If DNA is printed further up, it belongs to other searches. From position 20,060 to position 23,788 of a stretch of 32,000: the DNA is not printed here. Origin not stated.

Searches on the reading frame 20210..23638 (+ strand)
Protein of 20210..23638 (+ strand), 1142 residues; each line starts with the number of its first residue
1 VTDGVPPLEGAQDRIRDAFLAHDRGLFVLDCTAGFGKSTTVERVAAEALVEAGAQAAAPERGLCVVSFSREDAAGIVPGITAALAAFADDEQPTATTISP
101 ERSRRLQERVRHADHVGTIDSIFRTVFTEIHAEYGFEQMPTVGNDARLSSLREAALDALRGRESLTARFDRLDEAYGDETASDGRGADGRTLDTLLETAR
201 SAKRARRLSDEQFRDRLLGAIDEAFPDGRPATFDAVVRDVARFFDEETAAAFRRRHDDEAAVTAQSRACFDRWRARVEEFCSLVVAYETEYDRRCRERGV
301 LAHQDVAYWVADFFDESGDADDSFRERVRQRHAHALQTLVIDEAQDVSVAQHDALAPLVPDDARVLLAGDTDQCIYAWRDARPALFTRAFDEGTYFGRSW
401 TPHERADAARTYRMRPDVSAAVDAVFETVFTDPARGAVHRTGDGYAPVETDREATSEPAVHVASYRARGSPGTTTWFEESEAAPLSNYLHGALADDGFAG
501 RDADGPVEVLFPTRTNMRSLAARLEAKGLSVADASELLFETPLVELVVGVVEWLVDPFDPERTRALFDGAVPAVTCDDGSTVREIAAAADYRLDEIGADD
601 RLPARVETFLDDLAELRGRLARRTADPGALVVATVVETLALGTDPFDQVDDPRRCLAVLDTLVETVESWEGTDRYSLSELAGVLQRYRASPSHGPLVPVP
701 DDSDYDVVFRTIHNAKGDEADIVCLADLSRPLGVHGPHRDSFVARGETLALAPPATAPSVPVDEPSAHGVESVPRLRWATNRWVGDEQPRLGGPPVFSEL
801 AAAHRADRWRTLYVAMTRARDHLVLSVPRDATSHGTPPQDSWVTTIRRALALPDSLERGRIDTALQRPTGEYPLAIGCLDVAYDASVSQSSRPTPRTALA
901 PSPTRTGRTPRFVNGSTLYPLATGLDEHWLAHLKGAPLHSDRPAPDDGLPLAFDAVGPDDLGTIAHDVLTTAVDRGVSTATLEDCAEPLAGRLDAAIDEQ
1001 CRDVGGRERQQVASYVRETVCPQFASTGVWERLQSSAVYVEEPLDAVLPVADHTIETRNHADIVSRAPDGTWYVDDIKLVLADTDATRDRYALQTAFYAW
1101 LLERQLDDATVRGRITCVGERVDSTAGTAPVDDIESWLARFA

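Call 6: search_protein_families(library=ncbifam, proteins=[window:20210-23638:+], max_evalue=0.01)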
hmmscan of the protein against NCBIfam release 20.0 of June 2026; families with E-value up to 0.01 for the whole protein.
window:20210-23638:+ (1142 aa): 12 families
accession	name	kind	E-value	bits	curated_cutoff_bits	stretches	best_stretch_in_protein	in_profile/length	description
TIGR02785.1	addA_Gpos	equivalog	4.2e-15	54.7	707.65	1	270-430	327-484/1234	helicase-exonuclease AddAB subunit AddA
TIGR02784.1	addA_alphas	equivalog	1.1e-13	50.5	860.75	2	710-856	780-895/1138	double-strand break repair helicase AddA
TIGR01074.1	rep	equivalog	1.8e-10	39.8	951.45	1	326-384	197-255/668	DNA helicase Rep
NF008172.0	PRK10919.1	equivalog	5.3e-09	34.8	1168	1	326-384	198-256/673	DNA helicase Rep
TIGR00609.1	recB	equivalog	5.5e-09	34.7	696.05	1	323-381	363-419/1175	exodeoxyribonuclease V subunit beta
NF008743.0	PRK11773.1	equivalog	6.2e-09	34.8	965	1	289-382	175-260/720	DNA helicase II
TIGR01075.1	uvrD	equivalog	2.5e-08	32.7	1144.45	1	289-382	170-255/715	DNA helicase II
NF010485.0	PRK13909.1-2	equivalog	4.3e-08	31.9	650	1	278-457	279-456/909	RecB-like helicase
TIGR01073.1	pcrA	equivalog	3.6e-07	28.9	911.2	1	289-382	171-256/725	DNA helicase PcrA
NF008276.0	PRK11054.1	equivalog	0.0002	20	543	0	336-414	431-504/684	DNA helicase IV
NF041464.1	HelD_BACSU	equivalog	0.00084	17.3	419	1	331-380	542-590/779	RNA polymerase recycling motor HelD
NF010487.0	PRK13909.1-4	equivalog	0.0042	15.3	759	0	280-389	277-390/924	RecB-like helicase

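Call 17: search_protein_families(library=padloc, proteins=[window:20210-23638:+], max_evalue=0.01)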
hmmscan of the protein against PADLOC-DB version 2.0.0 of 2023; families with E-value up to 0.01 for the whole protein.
window:20210-23638:+ (1142 aa): 33 families (the best 25 are shown)
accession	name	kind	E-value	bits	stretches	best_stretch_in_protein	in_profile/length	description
PDLC00138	GajB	-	7.1e-15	52.7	1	333-392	218-278/581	UrvD helicase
PDLC00132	GajB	-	2.6e-13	47.5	1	328-391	207-271/625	UrvD helicase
PDLC00119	GajB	-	1.2e-11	42.3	1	289-387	180-270/565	UrvD helicase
PDLC00136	GajB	-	1.5e-11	41.9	1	305-385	180-256/570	UrvD helicase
PDLC00129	GajB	-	1.7e-11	41.5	1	293-386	190-277/594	UrvD helicase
PDLC00107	GajB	-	5.8e-11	39.7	1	327-391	207-271/587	UrvD helicase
PDLC00117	GajB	-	1e-10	38.8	1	264-388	155-272/604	UrvD helicase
PDLC00112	GajB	-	1.5e-10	38.3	2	290-387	171-263/581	UrvD helicase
PDLC00106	GajB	-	5.2e-10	36.5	1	299-382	177-252/577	UrvD helicase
PDLC03802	RTasHel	-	1.4e-09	35.4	1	286-391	151-246/675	DRT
PDLC00122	GajB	-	4.2e-08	30.5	1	338-392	165-220/502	UrvD helicase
PDLC00123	GajB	-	6.7e-07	26.3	1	338-388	179-229/540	UrvD helicase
PDLC00147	GajB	-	9.3e-07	26.1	1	293-377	198-275/637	UrvD helicase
PDLC00114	GajB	-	1e-06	25.6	1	327-383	207-264/635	UrvD helicase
PDLC00120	GajB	-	1.7e-06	25.5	0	808-833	412-437/458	UrvD helicase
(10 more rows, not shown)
